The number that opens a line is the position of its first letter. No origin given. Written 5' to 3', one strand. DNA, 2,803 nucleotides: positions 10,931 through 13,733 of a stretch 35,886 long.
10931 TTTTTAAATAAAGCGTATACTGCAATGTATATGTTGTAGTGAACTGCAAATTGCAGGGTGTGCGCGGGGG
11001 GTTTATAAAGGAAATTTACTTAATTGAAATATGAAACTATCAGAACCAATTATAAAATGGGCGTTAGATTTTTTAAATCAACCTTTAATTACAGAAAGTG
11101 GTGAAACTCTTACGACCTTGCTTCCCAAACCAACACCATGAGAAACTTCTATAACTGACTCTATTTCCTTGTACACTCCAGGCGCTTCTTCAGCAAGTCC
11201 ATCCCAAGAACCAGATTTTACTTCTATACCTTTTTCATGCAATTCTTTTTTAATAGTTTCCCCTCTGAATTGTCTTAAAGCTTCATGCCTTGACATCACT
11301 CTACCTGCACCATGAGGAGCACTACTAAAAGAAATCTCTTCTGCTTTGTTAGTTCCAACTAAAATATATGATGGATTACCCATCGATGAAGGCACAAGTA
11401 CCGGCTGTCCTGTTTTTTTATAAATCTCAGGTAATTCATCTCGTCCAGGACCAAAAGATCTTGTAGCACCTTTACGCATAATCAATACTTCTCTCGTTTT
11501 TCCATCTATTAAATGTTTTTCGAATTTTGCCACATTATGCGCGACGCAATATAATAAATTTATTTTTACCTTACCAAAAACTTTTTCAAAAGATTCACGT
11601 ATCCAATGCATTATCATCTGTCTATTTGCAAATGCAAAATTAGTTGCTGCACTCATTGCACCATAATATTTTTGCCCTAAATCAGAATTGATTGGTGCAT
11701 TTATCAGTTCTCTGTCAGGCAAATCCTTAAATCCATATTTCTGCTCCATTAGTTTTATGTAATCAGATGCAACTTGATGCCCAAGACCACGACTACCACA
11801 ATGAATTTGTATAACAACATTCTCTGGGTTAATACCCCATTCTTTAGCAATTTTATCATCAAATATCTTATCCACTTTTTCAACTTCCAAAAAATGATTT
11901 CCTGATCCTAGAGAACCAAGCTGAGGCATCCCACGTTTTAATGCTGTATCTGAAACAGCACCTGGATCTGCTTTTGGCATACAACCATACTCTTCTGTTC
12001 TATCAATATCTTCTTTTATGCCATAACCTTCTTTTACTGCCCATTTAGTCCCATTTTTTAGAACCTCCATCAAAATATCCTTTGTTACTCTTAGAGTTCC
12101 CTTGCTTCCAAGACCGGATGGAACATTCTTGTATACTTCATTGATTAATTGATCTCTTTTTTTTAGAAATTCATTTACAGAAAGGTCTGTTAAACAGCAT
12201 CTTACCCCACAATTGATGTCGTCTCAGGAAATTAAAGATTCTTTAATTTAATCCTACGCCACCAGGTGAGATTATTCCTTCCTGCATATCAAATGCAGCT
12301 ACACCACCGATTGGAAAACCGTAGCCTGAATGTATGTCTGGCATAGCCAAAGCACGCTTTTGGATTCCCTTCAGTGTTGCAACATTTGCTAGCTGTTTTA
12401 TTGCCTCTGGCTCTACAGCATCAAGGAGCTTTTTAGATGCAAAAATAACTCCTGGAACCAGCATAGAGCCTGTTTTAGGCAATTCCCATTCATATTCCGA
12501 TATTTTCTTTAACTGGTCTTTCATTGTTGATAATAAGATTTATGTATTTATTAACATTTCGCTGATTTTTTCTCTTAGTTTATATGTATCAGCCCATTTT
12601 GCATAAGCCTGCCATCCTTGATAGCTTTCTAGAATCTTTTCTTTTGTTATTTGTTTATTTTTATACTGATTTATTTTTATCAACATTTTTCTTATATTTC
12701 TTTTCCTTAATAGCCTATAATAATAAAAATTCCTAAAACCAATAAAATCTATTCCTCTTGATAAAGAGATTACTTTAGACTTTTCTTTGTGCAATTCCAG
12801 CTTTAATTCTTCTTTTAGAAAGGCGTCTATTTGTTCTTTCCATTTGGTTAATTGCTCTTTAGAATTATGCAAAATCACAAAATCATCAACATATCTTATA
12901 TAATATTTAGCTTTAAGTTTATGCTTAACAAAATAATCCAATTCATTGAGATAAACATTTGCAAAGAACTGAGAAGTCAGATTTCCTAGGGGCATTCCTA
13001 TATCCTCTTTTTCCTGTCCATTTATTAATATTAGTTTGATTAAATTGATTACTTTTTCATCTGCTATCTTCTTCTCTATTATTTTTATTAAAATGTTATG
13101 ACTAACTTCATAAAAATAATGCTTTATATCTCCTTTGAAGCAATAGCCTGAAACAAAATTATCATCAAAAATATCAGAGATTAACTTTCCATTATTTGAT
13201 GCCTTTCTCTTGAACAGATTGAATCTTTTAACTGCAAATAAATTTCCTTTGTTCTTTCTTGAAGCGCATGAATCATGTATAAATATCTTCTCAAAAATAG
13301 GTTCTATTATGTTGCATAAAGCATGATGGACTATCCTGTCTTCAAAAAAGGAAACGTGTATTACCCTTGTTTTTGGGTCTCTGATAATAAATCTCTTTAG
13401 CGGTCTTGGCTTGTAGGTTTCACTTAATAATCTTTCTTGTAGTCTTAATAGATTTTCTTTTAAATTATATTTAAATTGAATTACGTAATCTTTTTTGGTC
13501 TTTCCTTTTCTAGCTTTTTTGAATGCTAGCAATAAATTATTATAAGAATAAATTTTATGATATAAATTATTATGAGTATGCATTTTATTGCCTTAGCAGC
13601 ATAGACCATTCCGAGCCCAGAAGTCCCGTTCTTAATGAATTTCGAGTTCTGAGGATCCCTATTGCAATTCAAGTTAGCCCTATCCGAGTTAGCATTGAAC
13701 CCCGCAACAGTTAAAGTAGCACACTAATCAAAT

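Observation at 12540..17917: DGR with one TR and three adenine-mutagenised VRs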

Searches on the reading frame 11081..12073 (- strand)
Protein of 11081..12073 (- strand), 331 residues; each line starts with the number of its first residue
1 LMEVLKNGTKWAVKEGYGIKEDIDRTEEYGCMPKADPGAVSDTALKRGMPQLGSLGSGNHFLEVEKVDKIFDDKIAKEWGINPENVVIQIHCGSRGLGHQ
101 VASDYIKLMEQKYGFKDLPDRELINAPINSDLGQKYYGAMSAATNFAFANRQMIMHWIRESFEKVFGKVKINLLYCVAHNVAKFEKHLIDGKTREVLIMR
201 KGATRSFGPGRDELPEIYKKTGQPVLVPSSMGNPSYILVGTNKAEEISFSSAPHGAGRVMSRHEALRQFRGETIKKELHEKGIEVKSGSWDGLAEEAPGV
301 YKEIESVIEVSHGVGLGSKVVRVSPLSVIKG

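Call 7: search_protein_families(library=pfam, proteins=[window:11081-12073:-], max_evalue=0.01)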
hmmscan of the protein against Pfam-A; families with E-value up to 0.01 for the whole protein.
window:11081-12073:- (331 aa): 1 family
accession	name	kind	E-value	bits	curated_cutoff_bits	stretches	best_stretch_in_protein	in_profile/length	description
PF01139.22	RtcB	-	6.2e-125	418.2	27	1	2-331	97-426/426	tRNA-splicing ligase RtcB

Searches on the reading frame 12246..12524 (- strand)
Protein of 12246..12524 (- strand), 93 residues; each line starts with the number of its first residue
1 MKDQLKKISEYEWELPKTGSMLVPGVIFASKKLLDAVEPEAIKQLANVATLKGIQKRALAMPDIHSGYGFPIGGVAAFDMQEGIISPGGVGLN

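Call 7: search_protein_families(library=pfam, proteins=[window:12246-12524:-], max_evalue=0.01)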
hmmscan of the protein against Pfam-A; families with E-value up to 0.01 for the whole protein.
window:12246-12524:- (93 aa): 1 family
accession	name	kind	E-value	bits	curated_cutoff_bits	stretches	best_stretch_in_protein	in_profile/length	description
PF01139.22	RtcB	-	1.4e-17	64.5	27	1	44-92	1-47/426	tRNA-splicing ligase RtcB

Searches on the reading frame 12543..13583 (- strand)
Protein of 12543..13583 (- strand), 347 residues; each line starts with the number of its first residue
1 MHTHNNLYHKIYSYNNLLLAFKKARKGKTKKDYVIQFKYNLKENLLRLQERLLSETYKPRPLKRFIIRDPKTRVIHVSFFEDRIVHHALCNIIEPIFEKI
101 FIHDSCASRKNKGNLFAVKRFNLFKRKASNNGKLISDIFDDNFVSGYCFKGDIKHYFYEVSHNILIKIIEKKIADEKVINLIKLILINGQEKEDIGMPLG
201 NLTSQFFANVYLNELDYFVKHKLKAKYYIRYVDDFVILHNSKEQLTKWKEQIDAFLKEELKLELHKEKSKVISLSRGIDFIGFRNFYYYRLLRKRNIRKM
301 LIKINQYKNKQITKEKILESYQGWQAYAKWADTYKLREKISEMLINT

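Call 7: search_protein_families(library=pfam, proteins=[window:12543-13583:-], max_evalue=0.01)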
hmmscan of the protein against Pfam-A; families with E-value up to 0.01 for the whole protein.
window:12543-13583:- (347 aa): 1 family
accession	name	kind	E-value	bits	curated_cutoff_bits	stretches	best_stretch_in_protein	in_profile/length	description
PF00078.32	RVT_1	-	3.9e-20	72.9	29.6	1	71-284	8-204/205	Reverse transcriptase (RNA-dependent DNA polymerase)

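Call 20: search_solved_structures(query=window:12543-13583:-, max_evalue=0.01, show_alignments=1)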
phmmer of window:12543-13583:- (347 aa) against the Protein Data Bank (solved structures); distinct sequences matched with E-value up to 0.01: 10.
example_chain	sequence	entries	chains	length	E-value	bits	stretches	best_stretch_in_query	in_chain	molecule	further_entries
8ub7_A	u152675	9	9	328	5.4e-47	163.9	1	3-337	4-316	Reverse transcriptase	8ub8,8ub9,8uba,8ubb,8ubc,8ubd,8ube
5hhj_A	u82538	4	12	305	1.1e-23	87.2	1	6-288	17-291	Retron-type reverse transcriptase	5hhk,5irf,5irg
5hhl_A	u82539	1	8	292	1.4e-22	83.6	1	5-288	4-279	Retron-type reverse transcriptase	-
7uim_D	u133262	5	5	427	3.2e-22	82.5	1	5-289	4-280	Group II intron reverse transcriptase/maturase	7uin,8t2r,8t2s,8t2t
6ar1_A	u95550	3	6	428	4.1e-19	72.2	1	9-333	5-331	GsI-IIC RT | Trt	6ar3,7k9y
5g2x_C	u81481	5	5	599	2.1e-18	69.9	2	42-270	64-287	GROUP II INTRON-ENCODED PROTEIN LTRA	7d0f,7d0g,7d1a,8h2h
6me0_C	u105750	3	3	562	3.1e-16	62.8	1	19-321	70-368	Maturase reverse transcriptase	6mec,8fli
8bgj_A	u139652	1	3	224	4.1e-09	39.3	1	116-282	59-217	RNA-directed DNA polymerase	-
7kft_D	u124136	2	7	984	1.2e-07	34.6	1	69-283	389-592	Cas6-RT-Cas1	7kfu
9z6y_A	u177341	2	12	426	6e-05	25.7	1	139-259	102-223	Drt3a reverse transcriptase protein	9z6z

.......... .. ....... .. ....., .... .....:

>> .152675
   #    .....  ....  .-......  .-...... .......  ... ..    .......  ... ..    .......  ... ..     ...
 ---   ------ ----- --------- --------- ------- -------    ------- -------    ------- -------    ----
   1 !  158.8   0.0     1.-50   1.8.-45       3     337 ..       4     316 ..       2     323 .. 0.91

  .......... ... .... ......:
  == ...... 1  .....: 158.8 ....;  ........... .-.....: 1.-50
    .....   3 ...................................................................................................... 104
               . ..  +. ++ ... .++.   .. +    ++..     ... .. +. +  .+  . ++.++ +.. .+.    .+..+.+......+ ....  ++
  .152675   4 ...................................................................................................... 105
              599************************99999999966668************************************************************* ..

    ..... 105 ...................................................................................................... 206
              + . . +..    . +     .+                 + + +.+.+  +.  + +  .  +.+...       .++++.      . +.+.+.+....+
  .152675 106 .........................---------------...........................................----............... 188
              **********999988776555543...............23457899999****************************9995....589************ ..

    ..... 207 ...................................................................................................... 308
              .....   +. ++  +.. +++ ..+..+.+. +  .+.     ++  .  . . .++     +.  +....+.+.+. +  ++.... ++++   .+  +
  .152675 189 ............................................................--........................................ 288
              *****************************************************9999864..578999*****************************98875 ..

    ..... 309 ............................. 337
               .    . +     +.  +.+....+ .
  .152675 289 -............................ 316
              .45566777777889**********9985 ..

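Call 21: search_protein_families(library=ncbifam, proteins=[window:12543-13583:-], max_evalue=0.1)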
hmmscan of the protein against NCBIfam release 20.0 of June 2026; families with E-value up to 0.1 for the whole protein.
window:12543-13583:- (347 aa): 3 families
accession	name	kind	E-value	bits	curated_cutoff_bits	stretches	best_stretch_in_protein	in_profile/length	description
TIGR04416.1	group_II_RT_mat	equivalog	4.5e-45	154.3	300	1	17-326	4-323/353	group II intron reverse transcriptase/maturase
NF041747.1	Drt3a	equivalog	1e-17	64.6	200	1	136-336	102-309/412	antiviral reverse transcriptase Drt3a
NF038233.2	retron_St85_RT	exception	1.1e-14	54.5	235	1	145-333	88-278/289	retron St85 family RNA-directed DNA polymerase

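Call 22: find_homologous_proteins(query=window:12543-13583:-, max_evalue=1e-30)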
Query window:12543-13583:- (347 aa): 7913 proteins with E <= 1e-30 among 8000 candidates; the best 120 are listed.
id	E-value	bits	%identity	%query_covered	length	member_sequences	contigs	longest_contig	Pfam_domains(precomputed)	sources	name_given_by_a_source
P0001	5.7e-224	761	100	100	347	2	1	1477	PF00078.33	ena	-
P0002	2.6e-157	541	73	99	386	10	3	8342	PF00078.33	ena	-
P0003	7.6e-156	537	74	99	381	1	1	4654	PF00078.33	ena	-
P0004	2.1e-155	535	73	99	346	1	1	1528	PF00078.33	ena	-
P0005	3.0e-155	535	73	99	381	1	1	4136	PF00078.33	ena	-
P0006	4.5e-155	534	73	99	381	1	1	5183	PF00078.33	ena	-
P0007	1.5e-152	526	71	100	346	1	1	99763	PF00078.33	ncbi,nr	ncbi:MAG: reverse transcriptase domain-containing protein [Candidatus Nanoarchaeia archaeon]|nr:reve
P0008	8.9e-151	520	70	97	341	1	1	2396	PF00078.33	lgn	-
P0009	1.6e-150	519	69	98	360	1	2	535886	PF00078.33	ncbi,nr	ncbi:MAG: reverse transcriptase domain-containing protein [Candidatus Nanoarchaeia archaeon]|nr:reve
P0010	3.2e-150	518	71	97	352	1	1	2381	PF00078.33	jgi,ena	-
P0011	6.3e-149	514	71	99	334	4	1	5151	PF00078.33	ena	-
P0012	4.7e-148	511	65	99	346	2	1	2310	PF00078.33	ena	-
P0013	1.9e-147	509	70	99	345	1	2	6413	PF00078.33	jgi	jgi:retron-type reverse transcriptase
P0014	2.2e-147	509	68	98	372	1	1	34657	PF00078.33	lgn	-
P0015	3.9e-147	508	66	98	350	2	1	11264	PF00078.33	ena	-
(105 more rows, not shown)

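Call 24: find_related_loci(query=A2, collection=genome_contigs, flank=10000)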
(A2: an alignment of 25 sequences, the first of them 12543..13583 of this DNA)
Query A2 (347 aa) in genome_contigs; peptide patterns used: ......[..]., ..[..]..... (x = any residue, [..] = any of these).
600 stretches matched a pattern (row limit reached: there are more); 586 encode a relative of the query (tblastn E <= 1e-3); the best 80 are kept; 80 distinct loci.
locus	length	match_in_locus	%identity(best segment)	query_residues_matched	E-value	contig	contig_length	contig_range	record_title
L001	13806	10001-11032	66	1-340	6e-145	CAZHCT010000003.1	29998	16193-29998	MAG TPA_asm: Candidatus Woesearchaeota archaeon isolate SRP269290_co3_784 genome assembly, contig: NODE_1367_length_2999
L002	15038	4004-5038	67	1-342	5e-145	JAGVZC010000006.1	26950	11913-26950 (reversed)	Candidatus Woesearchaeota archaeon isolate RIFCSPLOWO2_01_FULL_32_21 rifcsplowo2_01_scaffold_2752, whole genome shotgun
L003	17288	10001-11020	63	1-340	2e-141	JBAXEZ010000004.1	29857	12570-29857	MAG: archaeon isolate ELA258 MAG258_4, whole genome shotgun sequence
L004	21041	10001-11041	64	1-345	2e-139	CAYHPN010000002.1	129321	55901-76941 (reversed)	MAG TPA_asm: Candidatus Woesearchaeota archaeon isolate ERP119705_co14_220 genome assembly, contig: NODE_51_length_12932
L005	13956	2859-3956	63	1-340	2e-139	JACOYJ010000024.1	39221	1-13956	MAG: Candidatus Pacearchaeota archaeon isolate NC_groundwater_176_Ag_S-0.1um_34_9 S4_GD2017_2_S1_scaffold_574, whole gen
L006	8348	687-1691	61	1-346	2e-138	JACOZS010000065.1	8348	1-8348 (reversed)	MAG: Candidatus Woesearchaeota archaeon isolate NC_groundwater_211_Ag_S-0.1um_35_14 S4_GD2017_2_S1_scaffold_7786, whole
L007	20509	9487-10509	64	1-340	2e-138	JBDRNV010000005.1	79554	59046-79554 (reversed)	MAG: Nanoarchaeota archaeon isolate MEGAHIT-group-1.916 k141_126889, whole genome shotgun sequence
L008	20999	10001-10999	63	1-344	7e-135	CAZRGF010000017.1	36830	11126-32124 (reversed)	MAG TPA_asm: Candidatus Woesearchaeota archaeon isolate SRP178699_co1_535 genome assembly, contig: NODE_1092_length_3683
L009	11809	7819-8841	61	1-340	1e-134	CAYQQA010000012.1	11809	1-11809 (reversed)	MAG TPA_asm: Candidatus Woesearchaeota archaeon isolate SRP141376_co3_6 genome assembly, contig: NODE_14952_length_11809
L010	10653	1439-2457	67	1-340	7e-134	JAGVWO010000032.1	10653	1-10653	Candidatus Pacearchaeota archaeon isolate RIFOXYC1_FULL_30_8 rifoxyc1_full_scaffold_2582, whole genome shotgun sequence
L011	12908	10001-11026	60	1-346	2e-133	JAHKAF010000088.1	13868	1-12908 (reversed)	MAG: Nanoarchaeota archaeon isolate Undefined_mixed_planktonic.mb.23 Undefined_mixed_pl.mb.23_k141_1015318, whole genome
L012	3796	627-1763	61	1-343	4e-135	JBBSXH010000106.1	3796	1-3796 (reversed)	MAG: Nanoarchaeota archaeon isolate H32-bin021_1 H32_bin021_1_000000000106, whole genome shotgun sequence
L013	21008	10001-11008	60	1-342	1e-131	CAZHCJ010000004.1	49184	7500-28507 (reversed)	MAG TPA_asm: Candidatus Woesearchaeota archaeon isolate SRP141376_co2_89 genome assembly, contig: NODE_1697_length_49184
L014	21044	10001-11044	59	1-344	4e-130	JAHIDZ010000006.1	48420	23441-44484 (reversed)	MAG: Nanoarchaeota archaeon isolate KR11_0.1_MetaG.mb.10 KR11_0.1_MetaG.mb.10_k141_236809, whole genome shotgun sequence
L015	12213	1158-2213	60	1-346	1e-129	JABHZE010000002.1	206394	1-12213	MAG: archaeon isolate SI047_bin76 k141_518231, whole genome shotgun sequence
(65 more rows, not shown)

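Call 46: find_related_loci(query=window:12543-13583:-, collection=metagenome_contigs, flank=6000)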
Query window:12543-13583:- (347 aa) in metagenome_contigs; peptide patterns used: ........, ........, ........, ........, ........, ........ (x = any residue, [..] = any of these).
219 stretches matched a pattern; 28 encode a relative of the query (tblastn E <= 1e-3); 28 distinct loci.
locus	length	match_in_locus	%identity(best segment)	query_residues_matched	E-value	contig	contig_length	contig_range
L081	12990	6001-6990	65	1-340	2e-146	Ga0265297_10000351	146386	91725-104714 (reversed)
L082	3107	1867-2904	60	1-342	5e-127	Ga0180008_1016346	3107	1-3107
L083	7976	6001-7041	59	1-343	4e-121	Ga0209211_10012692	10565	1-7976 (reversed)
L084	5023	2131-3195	56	1-344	1e-119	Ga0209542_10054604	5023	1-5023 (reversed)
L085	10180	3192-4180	60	1-334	2e-117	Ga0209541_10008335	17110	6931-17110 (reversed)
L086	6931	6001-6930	63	1-319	3e-117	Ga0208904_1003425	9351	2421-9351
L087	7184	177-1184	56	6-337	5e-116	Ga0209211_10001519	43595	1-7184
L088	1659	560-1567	56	6-337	5e-125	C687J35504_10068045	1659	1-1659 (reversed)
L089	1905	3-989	59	23-347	2e-119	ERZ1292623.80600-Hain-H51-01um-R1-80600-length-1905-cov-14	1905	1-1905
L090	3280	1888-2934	56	1-345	2e-113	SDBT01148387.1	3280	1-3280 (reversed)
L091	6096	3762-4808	56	1-345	1e-110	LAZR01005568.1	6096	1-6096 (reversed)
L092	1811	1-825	57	70-340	9e-97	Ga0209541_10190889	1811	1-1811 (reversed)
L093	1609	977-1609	60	1-210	1e-75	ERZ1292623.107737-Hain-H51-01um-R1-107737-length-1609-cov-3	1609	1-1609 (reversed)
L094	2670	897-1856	38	8-343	1e-65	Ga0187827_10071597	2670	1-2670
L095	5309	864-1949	34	11-342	4e-61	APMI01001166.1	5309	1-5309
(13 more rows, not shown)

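Call 50: find_encoding_contigs(protein=P0002, flank=6000, max_places=3)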
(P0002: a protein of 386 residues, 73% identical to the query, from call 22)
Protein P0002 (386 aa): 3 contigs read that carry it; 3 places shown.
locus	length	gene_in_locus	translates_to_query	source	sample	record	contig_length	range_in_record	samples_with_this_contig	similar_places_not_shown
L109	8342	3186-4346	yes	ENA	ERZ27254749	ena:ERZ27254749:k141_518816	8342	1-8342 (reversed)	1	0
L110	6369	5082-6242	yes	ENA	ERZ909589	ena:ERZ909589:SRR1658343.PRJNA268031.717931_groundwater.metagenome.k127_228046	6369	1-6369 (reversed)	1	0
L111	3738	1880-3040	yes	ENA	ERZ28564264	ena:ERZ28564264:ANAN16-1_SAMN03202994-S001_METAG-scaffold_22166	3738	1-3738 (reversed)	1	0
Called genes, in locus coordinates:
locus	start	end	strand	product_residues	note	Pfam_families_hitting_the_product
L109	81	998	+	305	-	-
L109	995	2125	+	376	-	PF01555:N6_N4_Mtase (weak), PF01170:UPF0020, PF13847:Methyltransf_31 (weak)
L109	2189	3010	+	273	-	-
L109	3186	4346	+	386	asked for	PF00078:RVT_1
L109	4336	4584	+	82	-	PF00833:Ribosomal_S17e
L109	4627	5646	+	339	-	PF14528:LAGLIDADG_3 (weak)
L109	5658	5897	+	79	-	PF01918:Alba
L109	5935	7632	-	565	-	PF01835:MG2 (faint)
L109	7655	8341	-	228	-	?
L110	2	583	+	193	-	?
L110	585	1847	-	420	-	PF00675:Peptidase_M16, PF05193:Peptidase_M16_C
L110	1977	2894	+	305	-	-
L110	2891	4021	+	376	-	PF01555:N6_N4_Mtase (weak), PF01170:UPF0020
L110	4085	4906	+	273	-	-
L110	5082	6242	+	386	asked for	PF00078:RVT_1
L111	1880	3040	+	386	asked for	PF00078:RVT_1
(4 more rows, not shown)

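Call 51: find_encoding_contigs(protein=P0007, flank=8000, max_places=2)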
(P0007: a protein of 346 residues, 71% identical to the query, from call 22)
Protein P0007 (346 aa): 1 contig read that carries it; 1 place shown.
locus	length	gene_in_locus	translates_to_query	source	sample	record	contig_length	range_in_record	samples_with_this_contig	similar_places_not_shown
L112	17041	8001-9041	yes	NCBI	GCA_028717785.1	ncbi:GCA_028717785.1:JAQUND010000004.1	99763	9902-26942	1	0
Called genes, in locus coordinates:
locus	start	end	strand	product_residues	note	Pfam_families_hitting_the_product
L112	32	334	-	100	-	-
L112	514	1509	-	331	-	PF13353:Fer4_12, PF04055:Radical_SAM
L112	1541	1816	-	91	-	-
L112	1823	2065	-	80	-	PF10884:DUF2683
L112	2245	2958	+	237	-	-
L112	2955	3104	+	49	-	-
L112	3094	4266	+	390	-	PF07728:AAA_5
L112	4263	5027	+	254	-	-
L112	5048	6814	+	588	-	-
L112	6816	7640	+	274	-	-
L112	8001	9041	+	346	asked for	PF00078:RVT_1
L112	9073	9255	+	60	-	-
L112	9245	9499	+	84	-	-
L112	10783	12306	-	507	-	PF01527:HTH_Tnp_1 (faint), PF01381:HTH_3 (faint)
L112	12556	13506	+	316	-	PF00005:ABC_tran, PF13304:AAA_21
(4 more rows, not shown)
